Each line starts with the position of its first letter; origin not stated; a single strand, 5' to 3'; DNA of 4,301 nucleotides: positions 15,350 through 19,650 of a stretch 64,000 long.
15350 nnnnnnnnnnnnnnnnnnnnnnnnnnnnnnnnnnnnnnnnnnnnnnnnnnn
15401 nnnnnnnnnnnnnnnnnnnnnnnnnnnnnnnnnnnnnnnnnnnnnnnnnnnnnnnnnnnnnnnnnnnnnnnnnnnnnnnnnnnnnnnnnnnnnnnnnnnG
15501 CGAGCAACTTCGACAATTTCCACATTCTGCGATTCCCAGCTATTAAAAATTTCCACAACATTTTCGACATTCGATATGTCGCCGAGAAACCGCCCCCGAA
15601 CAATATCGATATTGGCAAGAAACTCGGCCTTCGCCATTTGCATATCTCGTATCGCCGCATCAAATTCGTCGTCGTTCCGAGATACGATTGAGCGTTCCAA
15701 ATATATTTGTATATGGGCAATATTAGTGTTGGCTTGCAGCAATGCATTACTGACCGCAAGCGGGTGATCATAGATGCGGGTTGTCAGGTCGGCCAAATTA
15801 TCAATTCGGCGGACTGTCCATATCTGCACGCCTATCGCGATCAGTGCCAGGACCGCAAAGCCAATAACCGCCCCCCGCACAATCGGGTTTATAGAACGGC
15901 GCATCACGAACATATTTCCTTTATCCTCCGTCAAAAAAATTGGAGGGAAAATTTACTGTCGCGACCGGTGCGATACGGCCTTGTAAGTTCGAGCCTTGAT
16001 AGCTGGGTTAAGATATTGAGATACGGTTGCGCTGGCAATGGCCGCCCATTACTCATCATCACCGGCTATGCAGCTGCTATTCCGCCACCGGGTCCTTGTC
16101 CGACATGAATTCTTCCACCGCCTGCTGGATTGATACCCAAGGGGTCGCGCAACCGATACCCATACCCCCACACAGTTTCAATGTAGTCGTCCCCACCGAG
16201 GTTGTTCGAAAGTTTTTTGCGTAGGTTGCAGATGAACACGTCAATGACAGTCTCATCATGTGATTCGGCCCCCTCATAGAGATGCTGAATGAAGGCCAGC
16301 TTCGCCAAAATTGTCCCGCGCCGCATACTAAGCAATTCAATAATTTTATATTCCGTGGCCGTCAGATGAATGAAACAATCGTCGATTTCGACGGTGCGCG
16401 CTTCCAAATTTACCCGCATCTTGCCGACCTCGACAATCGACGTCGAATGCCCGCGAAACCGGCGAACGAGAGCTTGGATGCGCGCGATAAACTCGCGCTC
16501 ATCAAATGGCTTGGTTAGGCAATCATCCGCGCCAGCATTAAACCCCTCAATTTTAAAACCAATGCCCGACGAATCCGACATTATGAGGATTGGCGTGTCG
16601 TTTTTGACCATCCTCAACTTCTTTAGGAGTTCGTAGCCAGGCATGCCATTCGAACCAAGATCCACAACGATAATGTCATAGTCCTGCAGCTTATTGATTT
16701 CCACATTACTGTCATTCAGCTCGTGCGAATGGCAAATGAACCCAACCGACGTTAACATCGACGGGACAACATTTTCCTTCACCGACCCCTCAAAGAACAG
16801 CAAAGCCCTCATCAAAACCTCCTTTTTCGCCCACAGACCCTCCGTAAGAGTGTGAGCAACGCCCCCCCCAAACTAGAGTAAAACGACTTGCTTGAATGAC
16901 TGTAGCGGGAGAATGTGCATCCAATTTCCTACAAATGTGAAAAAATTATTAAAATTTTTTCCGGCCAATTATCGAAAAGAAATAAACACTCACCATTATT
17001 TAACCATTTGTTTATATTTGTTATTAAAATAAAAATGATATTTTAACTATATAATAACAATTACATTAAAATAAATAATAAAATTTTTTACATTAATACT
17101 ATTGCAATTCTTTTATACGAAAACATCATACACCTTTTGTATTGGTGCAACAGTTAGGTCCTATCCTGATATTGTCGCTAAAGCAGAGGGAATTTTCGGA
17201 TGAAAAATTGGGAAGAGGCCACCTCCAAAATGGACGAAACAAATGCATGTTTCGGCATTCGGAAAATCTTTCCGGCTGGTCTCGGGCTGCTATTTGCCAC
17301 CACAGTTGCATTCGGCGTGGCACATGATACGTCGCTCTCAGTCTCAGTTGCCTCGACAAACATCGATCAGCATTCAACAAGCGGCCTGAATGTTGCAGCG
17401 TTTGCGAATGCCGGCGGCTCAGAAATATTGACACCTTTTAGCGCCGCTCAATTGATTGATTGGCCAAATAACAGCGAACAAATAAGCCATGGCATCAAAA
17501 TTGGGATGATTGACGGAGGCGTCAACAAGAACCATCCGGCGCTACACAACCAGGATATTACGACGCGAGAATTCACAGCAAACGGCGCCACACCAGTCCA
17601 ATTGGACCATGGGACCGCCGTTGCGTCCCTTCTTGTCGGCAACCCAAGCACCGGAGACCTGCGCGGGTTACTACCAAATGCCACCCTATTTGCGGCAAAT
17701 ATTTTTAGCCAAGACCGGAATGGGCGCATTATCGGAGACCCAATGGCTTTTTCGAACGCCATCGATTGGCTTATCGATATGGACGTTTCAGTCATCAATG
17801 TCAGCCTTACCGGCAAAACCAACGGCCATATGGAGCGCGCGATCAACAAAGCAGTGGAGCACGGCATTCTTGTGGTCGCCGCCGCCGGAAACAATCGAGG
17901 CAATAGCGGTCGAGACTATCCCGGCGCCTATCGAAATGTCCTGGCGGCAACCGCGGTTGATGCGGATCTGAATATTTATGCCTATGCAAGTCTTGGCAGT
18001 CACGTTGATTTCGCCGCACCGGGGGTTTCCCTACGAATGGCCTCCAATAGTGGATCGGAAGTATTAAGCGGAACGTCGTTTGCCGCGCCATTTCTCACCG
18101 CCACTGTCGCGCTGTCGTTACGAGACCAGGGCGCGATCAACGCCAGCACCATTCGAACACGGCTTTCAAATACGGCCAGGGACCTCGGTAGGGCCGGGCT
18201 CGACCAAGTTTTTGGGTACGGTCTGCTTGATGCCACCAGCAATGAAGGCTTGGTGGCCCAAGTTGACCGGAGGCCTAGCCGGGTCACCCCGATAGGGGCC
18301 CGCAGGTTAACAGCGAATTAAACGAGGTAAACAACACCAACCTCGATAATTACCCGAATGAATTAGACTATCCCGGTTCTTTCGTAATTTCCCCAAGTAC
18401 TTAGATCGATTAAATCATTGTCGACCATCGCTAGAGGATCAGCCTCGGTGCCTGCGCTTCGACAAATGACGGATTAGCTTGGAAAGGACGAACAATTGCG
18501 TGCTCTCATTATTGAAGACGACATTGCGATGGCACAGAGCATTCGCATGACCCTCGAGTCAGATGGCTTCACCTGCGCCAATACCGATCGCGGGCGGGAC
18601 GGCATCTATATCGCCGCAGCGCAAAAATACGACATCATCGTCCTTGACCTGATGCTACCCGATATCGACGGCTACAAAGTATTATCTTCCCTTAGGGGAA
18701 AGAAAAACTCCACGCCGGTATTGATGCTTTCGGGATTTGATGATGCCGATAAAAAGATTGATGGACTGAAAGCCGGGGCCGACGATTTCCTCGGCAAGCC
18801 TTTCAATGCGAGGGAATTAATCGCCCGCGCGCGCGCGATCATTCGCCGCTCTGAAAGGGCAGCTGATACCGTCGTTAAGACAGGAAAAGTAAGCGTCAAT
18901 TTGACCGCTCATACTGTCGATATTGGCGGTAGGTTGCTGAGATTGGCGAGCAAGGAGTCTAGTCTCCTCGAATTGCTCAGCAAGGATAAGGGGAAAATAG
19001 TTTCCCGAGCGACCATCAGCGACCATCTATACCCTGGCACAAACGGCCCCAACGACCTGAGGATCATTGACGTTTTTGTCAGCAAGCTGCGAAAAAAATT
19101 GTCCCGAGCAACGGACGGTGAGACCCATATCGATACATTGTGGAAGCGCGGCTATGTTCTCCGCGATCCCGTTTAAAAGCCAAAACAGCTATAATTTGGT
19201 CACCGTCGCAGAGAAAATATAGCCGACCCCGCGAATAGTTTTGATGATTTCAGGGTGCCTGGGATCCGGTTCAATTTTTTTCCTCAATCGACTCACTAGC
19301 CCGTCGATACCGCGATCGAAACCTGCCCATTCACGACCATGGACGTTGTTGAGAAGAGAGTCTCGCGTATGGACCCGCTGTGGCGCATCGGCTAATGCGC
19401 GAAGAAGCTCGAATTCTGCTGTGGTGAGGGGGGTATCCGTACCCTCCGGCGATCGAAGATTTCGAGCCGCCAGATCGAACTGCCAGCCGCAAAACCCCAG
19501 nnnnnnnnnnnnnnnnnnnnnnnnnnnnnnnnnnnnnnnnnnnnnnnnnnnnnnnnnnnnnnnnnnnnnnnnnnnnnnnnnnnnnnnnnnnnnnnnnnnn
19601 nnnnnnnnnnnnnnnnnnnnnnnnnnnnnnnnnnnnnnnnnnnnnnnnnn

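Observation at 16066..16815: CtrA-like regulator with a crippled acidic pocket and a Gly-rich tail ending AAA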

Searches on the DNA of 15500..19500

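Call 73: search_rna_families(source=window, start=15500, end=19500, threshold=evalue, max_evalue=1)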
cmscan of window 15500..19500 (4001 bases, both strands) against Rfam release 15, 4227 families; matches with E-value up to 1: 0.
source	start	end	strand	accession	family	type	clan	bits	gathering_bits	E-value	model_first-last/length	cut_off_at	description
